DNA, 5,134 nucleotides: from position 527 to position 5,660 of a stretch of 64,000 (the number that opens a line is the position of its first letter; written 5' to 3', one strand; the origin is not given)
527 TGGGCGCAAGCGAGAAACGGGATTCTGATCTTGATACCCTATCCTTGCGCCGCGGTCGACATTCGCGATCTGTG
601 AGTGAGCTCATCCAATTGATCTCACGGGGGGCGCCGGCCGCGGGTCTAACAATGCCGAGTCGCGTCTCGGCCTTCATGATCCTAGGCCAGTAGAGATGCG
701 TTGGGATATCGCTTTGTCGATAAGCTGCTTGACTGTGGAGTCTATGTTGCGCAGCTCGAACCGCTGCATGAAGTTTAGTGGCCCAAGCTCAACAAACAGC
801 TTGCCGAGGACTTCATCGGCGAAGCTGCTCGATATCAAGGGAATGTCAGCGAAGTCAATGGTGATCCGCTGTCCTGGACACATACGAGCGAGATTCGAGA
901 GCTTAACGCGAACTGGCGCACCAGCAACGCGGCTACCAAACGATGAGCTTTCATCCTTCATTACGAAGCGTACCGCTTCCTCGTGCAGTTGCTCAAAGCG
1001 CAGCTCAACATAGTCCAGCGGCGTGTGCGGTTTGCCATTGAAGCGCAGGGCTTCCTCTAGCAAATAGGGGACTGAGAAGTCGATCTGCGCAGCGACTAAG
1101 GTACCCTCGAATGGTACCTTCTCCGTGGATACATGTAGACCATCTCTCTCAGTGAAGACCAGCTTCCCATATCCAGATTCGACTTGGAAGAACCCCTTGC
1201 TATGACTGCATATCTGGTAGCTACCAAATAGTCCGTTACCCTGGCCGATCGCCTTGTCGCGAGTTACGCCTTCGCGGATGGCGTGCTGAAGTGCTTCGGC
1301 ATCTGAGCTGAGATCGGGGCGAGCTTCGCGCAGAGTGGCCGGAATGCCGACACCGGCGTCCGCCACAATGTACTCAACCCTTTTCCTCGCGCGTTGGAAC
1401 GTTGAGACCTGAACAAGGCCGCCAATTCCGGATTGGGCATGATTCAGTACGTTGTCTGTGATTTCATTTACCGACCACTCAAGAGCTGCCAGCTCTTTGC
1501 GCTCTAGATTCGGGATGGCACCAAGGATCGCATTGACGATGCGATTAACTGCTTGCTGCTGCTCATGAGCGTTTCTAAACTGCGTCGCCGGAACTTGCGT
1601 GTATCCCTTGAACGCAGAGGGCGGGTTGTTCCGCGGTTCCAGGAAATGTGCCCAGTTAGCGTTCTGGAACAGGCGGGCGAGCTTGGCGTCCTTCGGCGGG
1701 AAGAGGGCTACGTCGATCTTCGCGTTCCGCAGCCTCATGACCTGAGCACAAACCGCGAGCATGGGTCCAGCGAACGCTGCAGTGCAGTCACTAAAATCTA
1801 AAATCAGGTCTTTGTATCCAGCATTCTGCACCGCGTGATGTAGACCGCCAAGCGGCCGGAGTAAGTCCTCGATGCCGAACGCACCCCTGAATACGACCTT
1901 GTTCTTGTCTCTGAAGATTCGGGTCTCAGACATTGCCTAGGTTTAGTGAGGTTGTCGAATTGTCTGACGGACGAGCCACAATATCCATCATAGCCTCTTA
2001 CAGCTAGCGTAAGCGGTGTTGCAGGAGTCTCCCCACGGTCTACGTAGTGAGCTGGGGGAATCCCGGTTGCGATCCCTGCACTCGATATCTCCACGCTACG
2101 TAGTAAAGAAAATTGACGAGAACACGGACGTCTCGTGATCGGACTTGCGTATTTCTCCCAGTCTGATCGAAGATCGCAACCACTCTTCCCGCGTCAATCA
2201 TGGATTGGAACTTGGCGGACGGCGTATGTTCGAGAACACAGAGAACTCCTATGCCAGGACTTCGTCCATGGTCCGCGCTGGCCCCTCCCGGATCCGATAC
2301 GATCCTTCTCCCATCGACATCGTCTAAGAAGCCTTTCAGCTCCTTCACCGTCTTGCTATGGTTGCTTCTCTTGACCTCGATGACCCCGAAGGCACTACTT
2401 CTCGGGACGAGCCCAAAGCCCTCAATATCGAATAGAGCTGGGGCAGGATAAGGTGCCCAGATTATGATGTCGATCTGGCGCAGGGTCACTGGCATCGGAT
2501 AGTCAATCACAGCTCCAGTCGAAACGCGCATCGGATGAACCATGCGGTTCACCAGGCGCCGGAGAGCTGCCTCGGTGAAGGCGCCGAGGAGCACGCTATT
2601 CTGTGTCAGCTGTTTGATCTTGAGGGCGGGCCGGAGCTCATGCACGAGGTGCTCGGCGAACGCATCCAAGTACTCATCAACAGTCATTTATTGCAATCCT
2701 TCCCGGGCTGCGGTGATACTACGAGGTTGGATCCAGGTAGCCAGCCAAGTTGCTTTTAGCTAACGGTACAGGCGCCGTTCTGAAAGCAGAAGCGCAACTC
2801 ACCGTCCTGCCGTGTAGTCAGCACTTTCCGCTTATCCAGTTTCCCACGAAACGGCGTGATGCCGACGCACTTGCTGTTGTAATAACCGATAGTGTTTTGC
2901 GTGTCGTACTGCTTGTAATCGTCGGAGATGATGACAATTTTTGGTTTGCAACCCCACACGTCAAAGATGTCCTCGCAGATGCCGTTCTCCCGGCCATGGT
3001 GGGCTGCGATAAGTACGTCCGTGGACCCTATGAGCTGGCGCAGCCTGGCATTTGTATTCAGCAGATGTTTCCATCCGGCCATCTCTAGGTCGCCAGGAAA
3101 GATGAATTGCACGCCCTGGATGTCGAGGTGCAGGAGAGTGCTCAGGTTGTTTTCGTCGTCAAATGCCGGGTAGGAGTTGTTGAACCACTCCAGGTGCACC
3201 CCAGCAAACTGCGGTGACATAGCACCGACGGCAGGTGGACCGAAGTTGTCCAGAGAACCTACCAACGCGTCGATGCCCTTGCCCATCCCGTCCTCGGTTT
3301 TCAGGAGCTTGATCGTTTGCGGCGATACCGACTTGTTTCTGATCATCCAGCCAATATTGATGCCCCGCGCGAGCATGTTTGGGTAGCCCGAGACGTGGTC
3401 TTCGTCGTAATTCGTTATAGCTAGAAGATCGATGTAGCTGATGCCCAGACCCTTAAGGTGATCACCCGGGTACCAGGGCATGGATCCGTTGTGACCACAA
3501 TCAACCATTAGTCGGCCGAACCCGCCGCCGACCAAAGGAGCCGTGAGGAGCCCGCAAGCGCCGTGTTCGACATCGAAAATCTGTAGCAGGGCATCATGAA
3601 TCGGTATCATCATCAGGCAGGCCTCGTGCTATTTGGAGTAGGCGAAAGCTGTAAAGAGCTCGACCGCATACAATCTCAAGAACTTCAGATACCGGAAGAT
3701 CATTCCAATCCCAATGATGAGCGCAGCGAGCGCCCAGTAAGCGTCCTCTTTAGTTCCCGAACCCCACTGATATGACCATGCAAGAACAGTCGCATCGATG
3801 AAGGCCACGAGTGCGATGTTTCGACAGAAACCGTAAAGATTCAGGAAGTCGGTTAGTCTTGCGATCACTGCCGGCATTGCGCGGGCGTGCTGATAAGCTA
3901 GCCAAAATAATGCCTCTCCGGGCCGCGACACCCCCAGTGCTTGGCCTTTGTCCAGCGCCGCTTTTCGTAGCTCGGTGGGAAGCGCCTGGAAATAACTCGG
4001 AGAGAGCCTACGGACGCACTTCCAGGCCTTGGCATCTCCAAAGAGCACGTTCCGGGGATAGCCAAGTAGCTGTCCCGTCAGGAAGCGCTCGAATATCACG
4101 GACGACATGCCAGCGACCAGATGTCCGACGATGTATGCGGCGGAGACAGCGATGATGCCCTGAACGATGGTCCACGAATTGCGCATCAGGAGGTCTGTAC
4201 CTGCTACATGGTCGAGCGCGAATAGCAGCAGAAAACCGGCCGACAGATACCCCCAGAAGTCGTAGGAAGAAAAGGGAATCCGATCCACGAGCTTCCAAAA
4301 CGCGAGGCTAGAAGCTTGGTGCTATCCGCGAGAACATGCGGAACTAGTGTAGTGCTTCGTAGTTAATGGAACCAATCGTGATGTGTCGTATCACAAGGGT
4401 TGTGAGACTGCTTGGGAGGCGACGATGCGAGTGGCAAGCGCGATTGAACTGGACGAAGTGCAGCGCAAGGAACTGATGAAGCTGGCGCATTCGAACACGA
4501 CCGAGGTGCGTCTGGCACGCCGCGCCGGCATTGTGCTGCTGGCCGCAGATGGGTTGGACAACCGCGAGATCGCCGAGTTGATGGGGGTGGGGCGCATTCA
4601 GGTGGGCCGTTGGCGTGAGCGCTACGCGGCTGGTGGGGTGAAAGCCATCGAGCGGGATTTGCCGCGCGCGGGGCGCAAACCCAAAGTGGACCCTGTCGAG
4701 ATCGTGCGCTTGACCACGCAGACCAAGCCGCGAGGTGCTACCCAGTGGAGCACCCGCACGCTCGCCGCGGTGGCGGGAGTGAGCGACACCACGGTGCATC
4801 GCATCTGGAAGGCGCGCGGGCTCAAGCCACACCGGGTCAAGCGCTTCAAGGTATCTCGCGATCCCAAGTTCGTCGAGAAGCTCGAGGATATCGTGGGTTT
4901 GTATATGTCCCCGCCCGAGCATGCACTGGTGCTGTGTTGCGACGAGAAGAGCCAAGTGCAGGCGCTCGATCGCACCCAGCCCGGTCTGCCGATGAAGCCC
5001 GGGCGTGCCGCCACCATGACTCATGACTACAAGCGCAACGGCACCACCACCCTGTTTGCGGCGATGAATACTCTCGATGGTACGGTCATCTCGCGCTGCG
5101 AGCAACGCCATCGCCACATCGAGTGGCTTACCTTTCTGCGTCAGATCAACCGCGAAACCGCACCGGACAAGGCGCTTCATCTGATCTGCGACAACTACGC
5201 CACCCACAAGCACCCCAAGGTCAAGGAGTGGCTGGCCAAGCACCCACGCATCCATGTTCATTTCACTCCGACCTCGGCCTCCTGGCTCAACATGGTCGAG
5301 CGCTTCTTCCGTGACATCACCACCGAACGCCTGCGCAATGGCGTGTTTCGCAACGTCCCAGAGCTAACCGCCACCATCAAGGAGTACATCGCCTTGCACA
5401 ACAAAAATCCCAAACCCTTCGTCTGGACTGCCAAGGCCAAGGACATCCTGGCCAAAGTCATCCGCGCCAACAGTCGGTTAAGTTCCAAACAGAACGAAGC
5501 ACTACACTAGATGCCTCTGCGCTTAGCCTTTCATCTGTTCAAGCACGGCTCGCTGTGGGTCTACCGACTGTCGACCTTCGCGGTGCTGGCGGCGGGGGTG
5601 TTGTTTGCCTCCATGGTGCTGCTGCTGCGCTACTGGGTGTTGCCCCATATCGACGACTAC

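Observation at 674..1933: Single-chain 'partner-switching' architecture: RsbW-like GHKL core flanked by two STAS-like domains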

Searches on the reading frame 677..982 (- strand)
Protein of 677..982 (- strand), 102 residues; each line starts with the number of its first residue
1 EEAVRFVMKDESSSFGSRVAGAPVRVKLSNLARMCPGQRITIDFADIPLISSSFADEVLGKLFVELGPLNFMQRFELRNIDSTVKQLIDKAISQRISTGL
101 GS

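Call 27: search_solved_structures(query=A3, max_evalue=10, show_alignments=3)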
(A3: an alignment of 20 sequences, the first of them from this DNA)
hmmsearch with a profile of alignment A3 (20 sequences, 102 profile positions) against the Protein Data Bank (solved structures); distinct sequences matched with E-value up to 10: 2.
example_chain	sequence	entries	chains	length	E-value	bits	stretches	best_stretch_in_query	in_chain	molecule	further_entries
9z7o_A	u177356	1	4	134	0.0046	20.2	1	36-93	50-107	Escherichia VapS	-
7eld_A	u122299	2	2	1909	0.092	16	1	14-77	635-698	Endoribonuclease Dicer homolog 1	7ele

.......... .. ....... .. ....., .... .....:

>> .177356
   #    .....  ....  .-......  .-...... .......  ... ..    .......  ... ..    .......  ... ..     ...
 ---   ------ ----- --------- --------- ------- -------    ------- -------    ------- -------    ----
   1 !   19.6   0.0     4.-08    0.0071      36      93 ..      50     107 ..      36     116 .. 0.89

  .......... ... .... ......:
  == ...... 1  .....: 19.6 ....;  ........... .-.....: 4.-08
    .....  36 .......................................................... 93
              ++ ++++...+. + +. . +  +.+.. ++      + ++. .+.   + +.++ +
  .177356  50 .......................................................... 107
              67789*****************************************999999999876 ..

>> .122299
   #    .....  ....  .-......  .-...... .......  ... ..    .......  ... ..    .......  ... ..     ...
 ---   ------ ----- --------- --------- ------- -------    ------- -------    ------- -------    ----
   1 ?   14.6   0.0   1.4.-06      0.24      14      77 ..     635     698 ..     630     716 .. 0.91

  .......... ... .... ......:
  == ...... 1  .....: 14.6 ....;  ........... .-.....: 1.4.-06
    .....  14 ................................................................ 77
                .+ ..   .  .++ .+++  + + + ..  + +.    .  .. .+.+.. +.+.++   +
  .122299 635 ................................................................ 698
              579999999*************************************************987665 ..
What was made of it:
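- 677..976 (-): C-terminal DUF4325 / VapS-type STAS-like domain, residues 320-419. Best PDB sequence hit is VapS 9z7o (call 27).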

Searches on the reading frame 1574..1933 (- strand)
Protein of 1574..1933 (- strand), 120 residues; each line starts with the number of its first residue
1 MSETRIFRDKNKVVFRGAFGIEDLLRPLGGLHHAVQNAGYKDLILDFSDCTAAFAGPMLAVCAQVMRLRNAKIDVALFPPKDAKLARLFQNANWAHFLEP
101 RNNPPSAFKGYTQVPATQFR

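Call 26: search_solved_structures(query=A2, max_evalue=10, show_alignments=3)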
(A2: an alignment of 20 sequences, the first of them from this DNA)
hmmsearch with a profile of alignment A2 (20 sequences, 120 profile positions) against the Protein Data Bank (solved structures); distinct sequences matched with E-value up to 10: 3.
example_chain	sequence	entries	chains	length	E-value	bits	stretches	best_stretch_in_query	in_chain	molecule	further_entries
8ahe_A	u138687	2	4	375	0.25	14.5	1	8-83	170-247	UDP-N-acetylglucosamine 2-epimerase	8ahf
3beo_A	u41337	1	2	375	0.25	14.5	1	8-83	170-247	UDP-N-acetylglucosamine 2-epimerase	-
2jvf_A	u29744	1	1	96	0.6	13.2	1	5-77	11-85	de novo protein M7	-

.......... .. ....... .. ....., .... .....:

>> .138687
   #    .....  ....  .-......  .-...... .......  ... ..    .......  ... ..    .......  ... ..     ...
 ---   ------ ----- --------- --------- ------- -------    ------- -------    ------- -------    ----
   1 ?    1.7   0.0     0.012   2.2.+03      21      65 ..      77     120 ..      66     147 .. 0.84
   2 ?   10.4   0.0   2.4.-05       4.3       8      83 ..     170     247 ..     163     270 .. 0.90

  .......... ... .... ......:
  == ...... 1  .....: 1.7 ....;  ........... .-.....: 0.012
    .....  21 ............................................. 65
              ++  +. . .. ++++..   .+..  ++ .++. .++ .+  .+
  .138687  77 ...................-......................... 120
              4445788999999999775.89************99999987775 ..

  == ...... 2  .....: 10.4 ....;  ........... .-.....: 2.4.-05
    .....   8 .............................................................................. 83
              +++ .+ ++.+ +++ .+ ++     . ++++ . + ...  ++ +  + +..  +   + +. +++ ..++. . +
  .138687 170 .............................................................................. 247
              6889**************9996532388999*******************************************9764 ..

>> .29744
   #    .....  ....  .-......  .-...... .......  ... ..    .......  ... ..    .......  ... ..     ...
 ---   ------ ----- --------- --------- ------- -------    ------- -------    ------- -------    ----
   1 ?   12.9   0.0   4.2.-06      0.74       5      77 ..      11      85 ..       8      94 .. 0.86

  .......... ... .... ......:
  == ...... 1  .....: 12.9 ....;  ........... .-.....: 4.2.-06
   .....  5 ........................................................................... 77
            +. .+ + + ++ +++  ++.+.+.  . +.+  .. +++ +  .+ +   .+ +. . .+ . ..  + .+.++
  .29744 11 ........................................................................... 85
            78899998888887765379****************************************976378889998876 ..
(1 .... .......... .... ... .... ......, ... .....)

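Call 41: predict_structure(alignment_id=A2)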
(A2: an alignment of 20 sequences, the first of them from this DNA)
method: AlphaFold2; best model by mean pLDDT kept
length: 120 residues; sequences in the alignment: 20
mean_pLDDT: 86.8   pTM: 0.80
mean pLDDT of the five models: 86.8, 86.4, 83.2, 81.8, 76.2
residues with pLDDT >= 90: 78; 70-90: 26; 50-70: 12; < 50: 4
segments of 3 or more residues with pLDDT < 50: none
pLDDT, mean of each block of 10 residues (from residue 1): 75 93 90 88 95 90 93 95 91 92 85 54
secondary structure, 60 per line:
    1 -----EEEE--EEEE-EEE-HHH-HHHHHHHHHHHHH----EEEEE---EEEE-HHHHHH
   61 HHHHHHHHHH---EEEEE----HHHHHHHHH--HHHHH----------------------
elements in order: E6-9 E12-15 E17-19 H25-37 E42-46 E50-53 H55-70 E74-78 H83-91 H94-98
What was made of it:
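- On STAS domain fold (N-terminal domain): Isolated-domain model pLDDT 86.8 (call 41).
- Checked: N-terminal domain: the 120-residue domain was modelled alone (pLDDT 86.8, call 41).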

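Call 48: fold_search(model_id=the predicted structure, library=pdb)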
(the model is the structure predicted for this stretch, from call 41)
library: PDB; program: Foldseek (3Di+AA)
matches with E <= 10: 1098; with E <= 0.001: 0
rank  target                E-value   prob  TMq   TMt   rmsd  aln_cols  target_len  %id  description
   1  6m36_D                3.6e-03  1.00  0.49  0.57   4.4       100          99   14  The crystal structure of B. subtilis RsbV/RsbW complex in the monoclinic crystal form (released 2020-07-15)
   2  3if5                  6.4e-03  1.00  0.51  0.17   3.3        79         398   15  Crystal Structure Analysis of Mglu (released 2009-08-04)
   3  1th8_B                8.3e-03  1.00  0.59  0.62   3.2        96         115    9  Crystal Structures of the ADP and ATP bound forms of the Bacillus Anti-sigma factor SpoIIAB in complex with the Anti-a (released 2004-06-15)
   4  7ch7_E                9.4e-03  1.00  0.49  0.60   3.4        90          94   20  Cryo-EM structure of E.coli MlaFEB (released 2021-05-19)
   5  4hyl_A                1.4e-02  0.98  0.48  0.50   4.5        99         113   13  The crystal structure of an anti-sigma-factor antagonist from Haliangium ochraceum DSM 14365 (released 2012-11-28)
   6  1h4y_A                1.6e-02  1.00  0.58  0.60   3.1        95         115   12  Structure of the Anti-Sigma Factor Antagonist SpoIIAA in its Unphosphorylated Form (released 2001-07-06)
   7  6m36_H                1.6e-02  1.00  0.57  0.65   3.4        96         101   14  The crystal structure of B. subtilis RsbV/RsbW complex in the monoclinic crystal form (released 2020-07-15)
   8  6m36_B                1.8e-02  0.99  0.50  0.58   4.2        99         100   17  The crystal structure of B. subtilis RsbV/RsbW complex in the monoclinic crystal form (released 2020-07-15)
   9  1thn_B                1.9e-02  1.00  0.57  0.59   3.2        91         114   10  Crystal Structures of the ADP and ATP bound forms of the Bacillus Anti-sigma factor SpoIIAB in complex with the Anti-a (released 2004-06-15)
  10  4xs5_D                2.0e-02  0.99  0.49  0.49   3.8        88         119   14  Crystal structure of Sulfate transporter/antisigma-factor antagonist STAS from Dyadobacter fermentans DSM 18053 (released 2015-02-11)
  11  6xgz_B                2.1e-02  1.00  0.53  0.61   3.5        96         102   19  Crystal structure of E. coli MlaFB ABC transport subunits in the monomeric state (released 2020-07-15)
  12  1tid_B                2.3e-02  1.00  0.58  0.58   3.3        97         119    9  Crystal Structures of the ADP and ATP bound forms of the Bacillus Anti-sigma factor SpoIIAB in complex with the Anti-a (released 2004-06-15)
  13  1tid_D                2.3e-02  0.99  0.51  0.52   3.4        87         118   10  Crystal Structures of the ADP and ATP bound forms of the Bacillus Anti-sigma factor SpoIIAB in complex with the Anti-a (released 2004-06-15)
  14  3age_B                2.3e-02  0.98  0.47  0.15   6.5       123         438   14  Crystal structure of Mglu in its L-glutamate binding form in the presence of 4.3M NaCl (released 2011-04-13)
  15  4xs5_A                2.4e-02  0.72  0.34  0.34   8.8       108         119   11  Crystal structure of Sulfate transporter/antisigma-factor antagonist STAS from Dyadobacter fermentans DSM 18053 (released 2015-02-11)
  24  6m36_F                4.6e-02  0.97  0.48  0.58   3.7        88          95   15  The crystal structure of B. subtilis RsbV/RsbW complex in the monoclinic crystal form (released 2020-07-15)
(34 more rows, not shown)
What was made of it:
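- On STAS domain fold (N-terminal domain): The top 13 Foldseek PDB hits are STAS proteins or STAS-containing chains, probability up to 1.0, TM 0.5-0.65 (call 48).
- Checked: Its Foldseek hits are almost exclusively STAS proteins: RsbV 6m36, SpoIIAA 1th8_B (TM 0.59/0.62, rmsd 3.2 A), MlaB, RsbS and SLC26 (call 48).
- The N-terminal domain matches STAS structures (call 48).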

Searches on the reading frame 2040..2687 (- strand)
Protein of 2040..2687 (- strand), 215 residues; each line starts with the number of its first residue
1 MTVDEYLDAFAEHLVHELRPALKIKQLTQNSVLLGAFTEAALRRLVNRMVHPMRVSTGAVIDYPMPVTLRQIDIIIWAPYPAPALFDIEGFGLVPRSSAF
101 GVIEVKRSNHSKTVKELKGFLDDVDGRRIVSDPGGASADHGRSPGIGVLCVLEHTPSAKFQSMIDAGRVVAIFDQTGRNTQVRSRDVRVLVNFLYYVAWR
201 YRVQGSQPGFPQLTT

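Call 3: search_protein_families(library=pfam, proteins=[window:2040-2687:-], max_evalue=1)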
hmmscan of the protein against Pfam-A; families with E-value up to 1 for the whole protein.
window:2040-2687:- (215 aa): 1 family
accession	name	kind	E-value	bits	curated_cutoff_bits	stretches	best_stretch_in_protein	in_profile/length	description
PF20247.3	DUF6602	-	9.9e-05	22.6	27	1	33-115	12-92/104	Domain of unknown function (DUF6602)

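Call 4: search_protein_families(library=padloc, proteins=[window:2040-2687:-], max_evalue=1)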
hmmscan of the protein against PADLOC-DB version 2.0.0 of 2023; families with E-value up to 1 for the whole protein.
window:2040-2687:- (215 aa): 4 families
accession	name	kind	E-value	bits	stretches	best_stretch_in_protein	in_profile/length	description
PDLC01495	PD_DExK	-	8e-11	39.7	1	8-116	4-112/123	"CAS-I,CAS-II,CAS-III,CAS-IV,CAS-V,CAS-VI; associated"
PDLC00745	Effector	-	1.4e-06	26.2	1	16-114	16-115/244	Endonuclease (NucC)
PDLC01051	NucC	-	6.1e-05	20.8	1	22-118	29-121/243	NucC nuclease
PDLC01749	Cas2b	-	0.054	12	1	28-63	28-63/87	-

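Call 5: search_protein_families(library=ncbifam, proteins=[window:2040-2687:-], max_evalue=1)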
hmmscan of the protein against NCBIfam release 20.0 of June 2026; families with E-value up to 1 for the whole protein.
window:2040-2687:- (215 aa): 0 families

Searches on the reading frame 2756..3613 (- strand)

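Call 3: search_protein_families(library=pfam, proteins=[window:2756-3613:-], max_evalue=1)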
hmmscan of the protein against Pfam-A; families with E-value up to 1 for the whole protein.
window:2756-3613:- (285 aa): 1 family
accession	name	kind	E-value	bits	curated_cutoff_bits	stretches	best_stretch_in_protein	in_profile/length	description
PF00753.33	Lactamase_B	-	0.014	15.8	22.7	1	28-176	11-150/196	Metallo-beta-lactamase superfamily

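Call 4: search_protein_families(library=padloc, proteins=[window:2756-3613:-], max_evalue=1)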
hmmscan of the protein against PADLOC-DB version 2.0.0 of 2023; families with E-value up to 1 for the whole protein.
window:2756-3613:- (285 aa): 6 families
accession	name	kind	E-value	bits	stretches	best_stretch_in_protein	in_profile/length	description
PDLC04674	PDC-M48B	-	2.1e-57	192.5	1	10-275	3-257/270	-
PDLC04675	PDC-M48B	-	1.8e-18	64.7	1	44-274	41-273/291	-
PDLC04673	PDC-M48B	-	2.3e-06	25.2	1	153-233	156-231/296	-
PDLC03854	LmuA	-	0.00013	19.2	1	11-81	6-77/345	-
PDLC03805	RTasMBL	-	0.00018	18.8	1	60-83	47-70/322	DRT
PDLC04676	PDC-M48B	-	0.001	15.9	1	152-220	212-280/357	-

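Call 5: search_protein_families(library=ncbifam, proteins=[window:2756-3613:-], max_evalue=1)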
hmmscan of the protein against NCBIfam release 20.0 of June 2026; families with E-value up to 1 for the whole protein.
window:2756-3613:- (285 aa): 3 families
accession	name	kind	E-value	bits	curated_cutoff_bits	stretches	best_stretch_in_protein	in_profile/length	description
NF049846.1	blaAHM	exception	0.00038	19.5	590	1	35-82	85-131/304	AHM family subclass B3-like metallo-beta-lactamase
NF058524.1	6A-MBL_enzyme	equivalog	0.0026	17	220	1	57-81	53-77/346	anti-phage 6A-MBL system MBL-fold protein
TIGR00361.1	ComEC_Rec2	equivalog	0.0098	14.1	190.05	1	133-231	541-632/663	DNA internalization-related competence protein ComEC/Rec2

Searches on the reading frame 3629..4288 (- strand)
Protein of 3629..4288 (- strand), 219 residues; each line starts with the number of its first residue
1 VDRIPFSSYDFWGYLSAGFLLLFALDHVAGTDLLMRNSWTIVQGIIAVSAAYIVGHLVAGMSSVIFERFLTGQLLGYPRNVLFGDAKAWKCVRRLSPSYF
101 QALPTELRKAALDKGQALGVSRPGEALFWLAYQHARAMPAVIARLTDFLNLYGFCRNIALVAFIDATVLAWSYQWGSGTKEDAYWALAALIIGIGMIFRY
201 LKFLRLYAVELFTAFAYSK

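Call 3: search_protein_families(library=pfam, proteins=[window:3629-4288:-], max_evalue=1)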
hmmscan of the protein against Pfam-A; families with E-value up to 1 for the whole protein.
window:3629-4288:- (219 aa): 1 family
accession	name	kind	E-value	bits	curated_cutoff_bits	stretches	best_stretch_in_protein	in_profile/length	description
PF14377.11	UBM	-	0.32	10.9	23.3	1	96-110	10-24/35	Ubiquitin binding region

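Call 4: search_protein_families(library=padloc, proteins=[window:3629-4288:-], max_evalue=1)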
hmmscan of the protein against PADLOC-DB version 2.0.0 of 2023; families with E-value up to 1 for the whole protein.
window:3629-4288:- (219 aa): 3 families
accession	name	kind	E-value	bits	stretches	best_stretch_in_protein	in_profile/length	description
PDLC01605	Csx27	-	0.00054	18.5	1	6-210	4-193/206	CAS-VI-B; associated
PDLC04670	PDC-M48A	-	0.0031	15.8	1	6-71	8-67/164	-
PDLC04671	PDC-M48A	-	0.013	13.6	1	6-70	8-66/166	-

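Call 5: search_protein_families(library=ncbifam, proteins=[window:3629-4288:-], max_evalue=1)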
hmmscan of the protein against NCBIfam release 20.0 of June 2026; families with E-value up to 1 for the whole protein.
window:3629-4288:- (219 aa): 0 families

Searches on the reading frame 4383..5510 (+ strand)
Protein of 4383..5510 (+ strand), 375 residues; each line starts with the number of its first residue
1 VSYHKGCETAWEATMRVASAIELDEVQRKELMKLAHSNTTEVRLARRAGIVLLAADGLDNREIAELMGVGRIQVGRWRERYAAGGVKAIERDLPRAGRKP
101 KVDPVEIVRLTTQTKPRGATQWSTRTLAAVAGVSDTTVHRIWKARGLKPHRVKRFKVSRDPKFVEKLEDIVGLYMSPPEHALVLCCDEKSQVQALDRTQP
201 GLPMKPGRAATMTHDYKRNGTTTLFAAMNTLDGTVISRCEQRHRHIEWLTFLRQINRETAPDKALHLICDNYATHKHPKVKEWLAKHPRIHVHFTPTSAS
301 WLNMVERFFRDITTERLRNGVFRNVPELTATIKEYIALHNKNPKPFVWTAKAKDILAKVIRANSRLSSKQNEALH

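Call 3: search_protein_families(library=pfam, proteins=[window:4383-5510:+], max_evalue=1)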
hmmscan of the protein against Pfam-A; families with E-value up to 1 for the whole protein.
window:4383-5510:+ (375 aa): 14 families
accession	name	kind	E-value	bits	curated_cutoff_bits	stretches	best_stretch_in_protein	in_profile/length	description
PF13358.12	DDE_3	-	1.6e-22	80.4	28.6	1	183-328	2-145/146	DDE superfamily endonuclease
PF13551.12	HTH_29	-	2.9e-12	46.9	28.1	1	47-104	1-60/64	Winged helix-turn helix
PF13384.12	HTH_23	-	7.1e-12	45.2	24.6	1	43-86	3-46/50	Homeodomain-like domain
PF13565.12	HTH_32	-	3.4e-11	44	33.7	1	74-142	2-73/73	Homeodomain-like domain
PF13518.12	HTH_28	-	5e-07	30.1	25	1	46-96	1-50/52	Helix-turn-helix domain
PF13560.12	HTH_31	-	0.0056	17.4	27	1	117-153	10-48/64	Helix-turn-helix domain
PF08281.18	Sigma70_r4_2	-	0.0091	16.1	25.7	1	50-71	18-40/54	Sigma-70, region 4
PF12728.13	HTH_17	-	0.0098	16.6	27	1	126-158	6-39/51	Helix-turn-helix domain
PF13333.12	rve_2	-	0.015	15.8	22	1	306-341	1-36/56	Integrase core domain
PF24964.1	DUF7769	-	0.11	12.6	27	1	123-144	26-47/55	Domain of unknown function (DUF7769)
PF13683.12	rve_3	-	0.14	12.4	26.5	1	291-341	4-55/67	Integrase core domain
PF01381.28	HTH_3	-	0.2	12.2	23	0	57-77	9-29/55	Helix-turn-helix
PF01418.23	HTH_6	-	0.25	11.8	28.3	1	114-148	27-61/77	Helix-turn-helix domain, rpiR family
PF13542.12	HTH_Tnp_ISL3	-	0.37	10.7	27.4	0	123-141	28-46/51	Helix-turn-helix domain of transposase family ISL3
